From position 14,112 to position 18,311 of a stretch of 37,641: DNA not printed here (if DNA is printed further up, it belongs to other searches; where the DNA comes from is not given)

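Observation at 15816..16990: Tryptophanase / tyrosine-phenol-lyase-like PLP domain fused in-line before the first KS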

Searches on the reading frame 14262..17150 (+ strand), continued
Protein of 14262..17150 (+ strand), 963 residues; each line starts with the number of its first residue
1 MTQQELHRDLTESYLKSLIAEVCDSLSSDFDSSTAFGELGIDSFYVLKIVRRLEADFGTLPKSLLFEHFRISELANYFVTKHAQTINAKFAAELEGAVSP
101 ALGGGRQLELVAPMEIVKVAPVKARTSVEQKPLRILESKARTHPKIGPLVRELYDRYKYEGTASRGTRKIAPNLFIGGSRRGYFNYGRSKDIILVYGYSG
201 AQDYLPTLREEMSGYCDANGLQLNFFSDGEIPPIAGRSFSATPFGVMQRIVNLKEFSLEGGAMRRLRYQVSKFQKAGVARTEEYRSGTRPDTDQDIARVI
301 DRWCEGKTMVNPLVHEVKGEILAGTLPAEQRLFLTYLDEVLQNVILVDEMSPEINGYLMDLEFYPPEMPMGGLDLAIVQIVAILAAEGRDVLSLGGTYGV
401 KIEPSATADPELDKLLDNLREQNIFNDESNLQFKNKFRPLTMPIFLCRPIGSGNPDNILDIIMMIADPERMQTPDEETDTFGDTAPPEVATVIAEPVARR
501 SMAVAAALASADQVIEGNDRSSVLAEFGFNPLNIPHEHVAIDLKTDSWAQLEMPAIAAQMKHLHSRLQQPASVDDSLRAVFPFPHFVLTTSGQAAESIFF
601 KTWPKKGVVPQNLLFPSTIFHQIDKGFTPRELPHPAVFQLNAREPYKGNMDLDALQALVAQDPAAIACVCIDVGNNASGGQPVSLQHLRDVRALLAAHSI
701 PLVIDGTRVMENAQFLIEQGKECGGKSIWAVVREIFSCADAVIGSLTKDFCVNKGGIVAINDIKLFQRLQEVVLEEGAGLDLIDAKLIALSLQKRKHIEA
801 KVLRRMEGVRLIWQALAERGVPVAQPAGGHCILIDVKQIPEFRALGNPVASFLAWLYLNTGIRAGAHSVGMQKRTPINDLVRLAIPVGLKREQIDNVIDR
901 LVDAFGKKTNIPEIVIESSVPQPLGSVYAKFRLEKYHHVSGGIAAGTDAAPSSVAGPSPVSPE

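Call 68: search_protein_representatives(protein=window:14649-17051:+)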
Query: 801 residues. Proteins with E-value up to 0.001 (for the whole library): 1371; up to 1e-10: 793; up to 1e-30: 321. The best 150 are listed.
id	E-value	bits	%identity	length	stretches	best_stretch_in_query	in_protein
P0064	0.0e+00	1379.2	78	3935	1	3-800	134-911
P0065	0.0e+00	1171.7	66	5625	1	3-801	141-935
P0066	0.0e+00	1058.1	58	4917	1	3-801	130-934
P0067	0.0e+00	1050.1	59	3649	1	2-792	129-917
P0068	0.0e+00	1024.1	60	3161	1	3-795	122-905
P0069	1.2e-296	1002.6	59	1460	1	3-788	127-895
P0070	8.0e-295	996.5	56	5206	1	2-801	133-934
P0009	8.2e-293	989.9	56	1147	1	2-801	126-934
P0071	9.5e-291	983.0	55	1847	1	2-798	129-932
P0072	1.7e-268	909.5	54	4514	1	3-797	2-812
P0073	3.8e-266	901.7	53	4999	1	2-800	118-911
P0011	1.9e-264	896.1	55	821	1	45-791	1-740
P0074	2.6e-259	879.1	51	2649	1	2-787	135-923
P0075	2.0e-253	859.6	52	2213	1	8-786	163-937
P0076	3.3e-245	832.4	40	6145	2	19-789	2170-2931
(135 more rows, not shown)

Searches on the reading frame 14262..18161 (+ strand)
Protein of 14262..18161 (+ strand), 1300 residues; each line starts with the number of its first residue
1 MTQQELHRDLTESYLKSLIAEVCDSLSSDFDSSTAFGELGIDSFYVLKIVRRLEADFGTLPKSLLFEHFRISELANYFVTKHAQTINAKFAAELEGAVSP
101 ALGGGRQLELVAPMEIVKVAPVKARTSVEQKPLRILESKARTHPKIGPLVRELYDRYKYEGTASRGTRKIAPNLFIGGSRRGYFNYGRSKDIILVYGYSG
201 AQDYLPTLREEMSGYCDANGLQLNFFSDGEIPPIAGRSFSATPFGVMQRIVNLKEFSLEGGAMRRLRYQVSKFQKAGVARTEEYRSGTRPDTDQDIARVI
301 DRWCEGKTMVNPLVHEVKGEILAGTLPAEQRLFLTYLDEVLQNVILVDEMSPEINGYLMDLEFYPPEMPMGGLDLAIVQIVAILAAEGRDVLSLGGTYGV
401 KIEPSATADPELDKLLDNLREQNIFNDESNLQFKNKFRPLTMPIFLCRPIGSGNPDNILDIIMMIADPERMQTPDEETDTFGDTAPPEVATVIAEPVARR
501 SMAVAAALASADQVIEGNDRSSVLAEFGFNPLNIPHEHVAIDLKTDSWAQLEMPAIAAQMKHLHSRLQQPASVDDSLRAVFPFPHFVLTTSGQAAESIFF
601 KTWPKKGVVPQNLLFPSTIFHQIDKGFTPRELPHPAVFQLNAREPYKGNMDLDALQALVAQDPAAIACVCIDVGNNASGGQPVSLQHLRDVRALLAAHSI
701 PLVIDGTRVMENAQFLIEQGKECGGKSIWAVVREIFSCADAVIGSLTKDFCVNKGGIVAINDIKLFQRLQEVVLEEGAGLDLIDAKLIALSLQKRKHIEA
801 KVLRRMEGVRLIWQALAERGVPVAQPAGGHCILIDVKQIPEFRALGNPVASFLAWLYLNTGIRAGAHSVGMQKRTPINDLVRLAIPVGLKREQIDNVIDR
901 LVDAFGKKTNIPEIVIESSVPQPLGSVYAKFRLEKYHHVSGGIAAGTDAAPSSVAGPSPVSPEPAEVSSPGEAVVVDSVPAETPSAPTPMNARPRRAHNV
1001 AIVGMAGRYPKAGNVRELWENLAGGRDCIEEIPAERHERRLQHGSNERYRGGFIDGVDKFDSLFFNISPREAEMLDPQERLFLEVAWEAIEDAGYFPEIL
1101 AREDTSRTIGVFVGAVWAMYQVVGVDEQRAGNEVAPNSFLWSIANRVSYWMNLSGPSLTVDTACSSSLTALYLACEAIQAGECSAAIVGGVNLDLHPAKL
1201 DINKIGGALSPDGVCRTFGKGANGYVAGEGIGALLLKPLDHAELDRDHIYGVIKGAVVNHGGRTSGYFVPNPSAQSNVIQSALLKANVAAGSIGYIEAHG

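Call 4: search_protein_families(library=pfam, proteins=[window:14262-18161:+], max_evalue=0.01)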
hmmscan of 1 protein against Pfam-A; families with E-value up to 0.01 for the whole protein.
window:14262-18161:+ (1300 aa): 6 families
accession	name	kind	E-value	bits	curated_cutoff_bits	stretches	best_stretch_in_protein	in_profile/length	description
PF00109.32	ketoacyl-synt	-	1.9e-76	257.4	20.8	1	999-1242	3-252/252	Beta-ketoacyl synthase, N-terminal domain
PF01212.27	Beta_elim_lyase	-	1.1e-30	107.3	27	1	571-824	35-238/288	Beta-eliminating lyase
PF09924.15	LPG_synthase_C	-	6.8e-15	55.3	27.5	1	181-447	32-297/298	Phosphatidylglycerol lysyltransferase, C-terminal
PF02801.28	Ketoacyl-synt_C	-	8.3e-09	35.9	20.8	1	1250-1300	1-52/119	Beta-ketoacyl synthase, C-terminal domain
PF00550.31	PP-binding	-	6.7e-08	33.1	20.8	1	14-77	2-66/67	Phosphopantetheine attachment site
PF00108.29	Thiolase_N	-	5.4e-06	26.4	26.4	1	1151-1191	70-112/260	Thiolase, N-terminal domain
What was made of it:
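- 14301..14492 (+): ACP0: N-terminal carrier-protein domain (aa 14-77) of PKS protein A. The phosphopantetheine Ser43 sits in G-I-D-S (nt 14388-14390). PF00550, E 6.7e-8 (call 4).
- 14802..15602 (+): DUF domain (DUF2156 / LPG_synthase_C-like, aa 181-447): the 'DUF' of the DUF-SH didomain. PF09924, E 6.8e-15, 55 bits against cut-off 27.5 (call 4).
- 17256..18536 (+): KS1: first ketosynthase, with an intact Cys-His-His triad, so it is elongating. PF00109, E 1.9e-76 (call 4).
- On PKS SH domain / ACP-DUF-SH unit of trans-AT PKSs: PF01212, E 1e-30 (call 4). PF00550 at aa 14-77 and PF09924 at aa 181-447 (call 4).
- On Aminoacyl-phosphatidylglycerol synthase (for the DUF domain): There is no membrane domain, and the domain is embedded in a PKS (call 4).
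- Checked: Pfam gives PF01212 Beta_elim_lyase, E 1.1e-30, 107 bits against a cut-off of 27, aa 571-824 (call 4).
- PF01212 and PF09924 preceded by PF00550 (call 4).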

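Call 5: search_protein_families(library=ncbifam, proteins=[window:14262-18161:+], max_evalue=0.01)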
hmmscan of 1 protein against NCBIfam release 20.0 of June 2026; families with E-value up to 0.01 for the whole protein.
window:14262-18161:+ (1300 aa): 31 families (the best 25 are shown)
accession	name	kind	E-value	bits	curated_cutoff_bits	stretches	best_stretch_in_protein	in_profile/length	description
NF045894.1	PKS_plus_SDR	equivalog_domain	3.4e-91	306.6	1740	2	999-1300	2-309/1515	type I polyketide synthase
NF040607.1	mycolic_Pks13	equivalog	1e-84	285.1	2100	1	992-1300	95-408/1680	polyketide synthase Pks13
NF041183.1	Pks2_ls1_myc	equivalog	1.9e-66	224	2400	1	999-1300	3-309/2086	sulfolipid-1 biosynthesis phthioceranic/hydroxyphthioceranic acid synthase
NF009709.0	PRK13238.1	subfamily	3.6e-66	223.8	285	1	518-919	25-447/463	tryptophanase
TIGR02618.1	tyr_phenol_ly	equivalog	6e-50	170.4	720.7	1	515-912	15-431/450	tyrosine phenol-lyase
NF053783.1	TphnTnaApg1401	equivalog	2.7e-44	151.9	750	1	519-899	24-418/457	tryptophanase TnaA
TIGR02617.1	tnaA_trp_ase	equivalog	3.4e-34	118.7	825.8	1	519-913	22-444/467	tryptophanase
TIGR02813.1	omega_3_PfaA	subfamily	4.6e-29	99.9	1010.1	2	1141-1300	183-342/2582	polyketide-type polyunsaturated fatty acid synthase PfaA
TIGR03150.1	fabF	equivalog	6.3e-24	84.4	493.75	1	1000-1300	3-302/407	beta-ketoacyl-ACP synthase II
NF005589.0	PRK07314.1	subfamily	1.3e-22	80.2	387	1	998-1300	4-305/413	beta-ketoacyl-ACP synthase II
NF004970.0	PRK06333.1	subfamily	5e-20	71.7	525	1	998-1300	4-315/424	beta-ketoacyl-ACP synthase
NF058662.1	cispenta_AmcF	equivalog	3e-19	69.3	325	1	1140-1300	105-263/369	cispentacin biosynthesis acyltransferase subunit AmcF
NF005076.0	PRK06501.1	equivalog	2.3e-16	59.7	629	1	1127-1300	138-316/425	beta-ketoacyl-ACP synthase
NF005490.0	PRK07103.1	equivalog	4.3e-16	59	445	1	1147-1300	152-310/414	polyketide beta-ketoacyl:acyl carrier protein synthase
NF006587.0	PRK09116.1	equivalog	4.3e-15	55.4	470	1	1089-1300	84-302/408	beta-ketoacyl-ACP synthase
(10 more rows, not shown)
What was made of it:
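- On PKS SH domain / ACP-DUF-SH unit of trans-AT PKSs: NCBIfam alignment over aa 518-919 (call 5).
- On Tryptophanase / tyrosine phenol-lyase (equivalog families): PRK13238 scores 223.8 against 285 (call 5).
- Closest known: Tyrosine phenol-lyase / tryptophanase. Different: It scores below every curated NCBIfam cut-off (call 5).
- Checked: NCBIfam aligns nearly the whole lyase: PRK13238 tryptophanase subfamily, aa 518-919, E 3.6e-66; TIGR02618 tyrosine phenol-lyase, E 6e-50 (call 5).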
